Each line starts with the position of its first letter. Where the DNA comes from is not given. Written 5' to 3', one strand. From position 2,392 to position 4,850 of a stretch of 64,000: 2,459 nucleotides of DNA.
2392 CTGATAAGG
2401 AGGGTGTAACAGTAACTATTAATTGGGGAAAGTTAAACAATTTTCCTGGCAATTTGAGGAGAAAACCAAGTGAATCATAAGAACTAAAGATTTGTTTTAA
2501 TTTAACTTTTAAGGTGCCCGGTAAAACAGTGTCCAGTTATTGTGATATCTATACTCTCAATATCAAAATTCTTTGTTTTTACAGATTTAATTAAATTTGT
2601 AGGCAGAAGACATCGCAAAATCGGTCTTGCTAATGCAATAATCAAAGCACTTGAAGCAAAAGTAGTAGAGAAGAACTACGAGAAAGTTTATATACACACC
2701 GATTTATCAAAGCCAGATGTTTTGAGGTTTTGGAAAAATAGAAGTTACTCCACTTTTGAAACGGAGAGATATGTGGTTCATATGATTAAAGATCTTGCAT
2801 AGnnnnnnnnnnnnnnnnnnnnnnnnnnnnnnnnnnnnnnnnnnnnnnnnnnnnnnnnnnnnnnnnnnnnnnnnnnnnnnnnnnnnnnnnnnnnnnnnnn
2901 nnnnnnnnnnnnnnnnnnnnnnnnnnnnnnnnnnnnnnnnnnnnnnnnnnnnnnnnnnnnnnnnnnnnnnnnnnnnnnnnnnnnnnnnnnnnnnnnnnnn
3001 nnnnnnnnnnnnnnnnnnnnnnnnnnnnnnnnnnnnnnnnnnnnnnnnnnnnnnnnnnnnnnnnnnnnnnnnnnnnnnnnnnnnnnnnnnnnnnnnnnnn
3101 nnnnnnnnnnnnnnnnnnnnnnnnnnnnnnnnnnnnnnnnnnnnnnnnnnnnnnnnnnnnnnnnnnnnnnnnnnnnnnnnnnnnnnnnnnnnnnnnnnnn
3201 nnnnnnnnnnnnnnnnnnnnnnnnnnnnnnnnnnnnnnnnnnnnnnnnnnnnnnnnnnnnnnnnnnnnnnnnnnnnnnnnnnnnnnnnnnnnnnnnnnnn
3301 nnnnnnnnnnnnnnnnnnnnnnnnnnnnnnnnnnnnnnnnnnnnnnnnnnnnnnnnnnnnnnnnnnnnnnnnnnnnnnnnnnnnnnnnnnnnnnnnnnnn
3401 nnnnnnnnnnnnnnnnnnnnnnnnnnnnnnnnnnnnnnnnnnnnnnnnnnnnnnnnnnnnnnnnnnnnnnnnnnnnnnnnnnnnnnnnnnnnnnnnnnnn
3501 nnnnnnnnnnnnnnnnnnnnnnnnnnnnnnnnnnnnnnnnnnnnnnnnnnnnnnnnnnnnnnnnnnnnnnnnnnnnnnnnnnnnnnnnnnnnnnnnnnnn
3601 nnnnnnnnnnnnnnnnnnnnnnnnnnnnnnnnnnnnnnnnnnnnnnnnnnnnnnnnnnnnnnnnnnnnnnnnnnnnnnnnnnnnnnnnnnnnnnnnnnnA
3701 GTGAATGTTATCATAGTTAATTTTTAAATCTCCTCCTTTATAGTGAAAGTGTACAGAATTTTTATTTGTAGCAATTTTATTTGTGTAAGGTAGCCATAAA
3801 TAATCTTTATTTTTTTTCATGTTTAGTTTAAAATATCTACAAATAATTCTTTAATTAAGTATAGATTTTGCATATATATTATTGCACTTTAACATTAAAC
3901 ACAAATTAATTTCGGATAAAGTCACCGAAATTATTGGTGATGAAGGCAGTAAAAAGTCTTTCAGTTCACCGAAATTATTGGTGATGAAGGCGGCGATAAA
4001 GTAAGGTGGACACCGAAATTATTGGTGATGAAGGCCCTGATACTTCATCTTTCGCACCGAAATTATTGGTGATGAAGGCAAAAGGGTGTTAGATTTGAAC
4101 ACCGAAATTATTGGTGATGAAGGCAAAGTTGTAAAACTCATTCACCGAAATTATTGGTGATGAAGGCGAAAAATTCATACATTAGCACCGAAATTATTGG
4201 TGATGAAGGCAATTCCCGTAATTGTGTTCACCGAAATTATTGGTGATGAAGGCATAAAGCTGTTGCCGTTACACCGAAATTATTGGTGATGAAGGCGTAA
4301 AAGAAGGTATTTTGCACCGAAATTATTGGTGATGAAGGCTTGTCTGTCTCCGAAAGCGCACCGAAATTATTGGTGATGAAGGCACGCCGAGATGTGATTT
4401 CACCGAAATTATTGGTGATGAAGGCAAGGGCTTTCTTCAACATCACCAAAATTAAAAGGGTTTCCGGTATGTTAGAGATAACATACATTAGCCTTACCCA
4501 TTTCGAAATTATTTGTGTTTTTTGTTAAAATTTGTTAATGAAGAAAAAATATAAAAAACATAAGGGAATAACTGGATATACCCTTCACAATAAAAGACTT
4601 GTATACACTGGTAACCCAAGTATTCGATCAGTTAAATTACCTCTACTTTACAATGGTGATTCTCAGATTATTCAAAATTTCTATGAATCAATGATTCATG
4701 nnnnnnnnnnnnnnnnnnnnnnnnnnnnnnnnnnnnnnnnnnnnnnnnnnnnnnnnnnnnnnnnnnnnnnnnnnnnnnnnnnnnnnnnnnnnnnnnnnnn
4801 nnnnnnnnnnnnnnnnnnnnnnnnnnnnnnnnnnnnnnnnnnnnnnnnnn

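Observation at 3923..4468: Array architecture: 17-20 nt spacers, a repeat with a CACC/GGTG mini-hairpin, and a degenerate terminal repeat that defines polarity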

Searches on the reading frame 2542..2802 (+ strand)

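Call 7: search_protein_families(library=pfam, proteins=[window:2542-2802:+], max_evalue=0.01)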
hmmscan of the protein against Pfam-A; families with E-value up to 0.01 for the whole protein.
window:2542-2802:+ (86 aa): 1 family
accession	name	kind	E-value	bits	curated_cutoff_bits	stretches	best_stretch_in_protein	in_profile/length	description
PF00583.31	Acetyltransf_1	-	0.00037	21.2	20.7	1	19-65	66-113/116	Acetyltransferase (GNAT) family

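Call 8: search_protein_families(library=ncbifam, proteins=[window:2542-2802:+], max_evalue=0.01)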
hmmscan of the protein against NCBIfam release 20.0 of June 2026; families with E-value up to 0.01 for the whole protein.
window:2542-2802:+ (86 aa): 1 family
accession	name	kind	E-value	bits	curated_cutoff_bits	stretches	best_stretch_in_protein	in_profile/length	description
NF002959.0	PRK03624.1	equivalog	0.00015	21.5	124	1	20-72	80-132/147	GNAT family acetyltransferase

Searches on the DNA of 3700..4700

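Call 73: search_rna_families(source=window, start=3700, end=4700, threshold=evalue, max_evalue=1)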
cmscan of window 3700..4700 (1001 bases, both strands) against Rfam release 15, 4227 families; matches with E-value up to 1: 3.
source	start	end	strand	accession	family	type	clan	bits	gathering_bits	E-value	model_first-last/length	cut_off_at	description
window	4016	4112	+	RF01286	snoR26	Gene; snRNA; snoRNA; CD-box;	-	24.8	47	0.065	1-94/94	no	Small nucleolar RNA snoR26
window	4234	4327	+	RF01286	snoR26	Gene; snRNA; snoRNA; CD-box;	-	23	47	0.19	1-94/94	no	Small nucleolar RNA snoR26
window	4096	4163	-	RF00686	mir-338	Gene; miRNA;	-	19.1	57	0.95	1-69/69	no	mir-338 microRNA precursor family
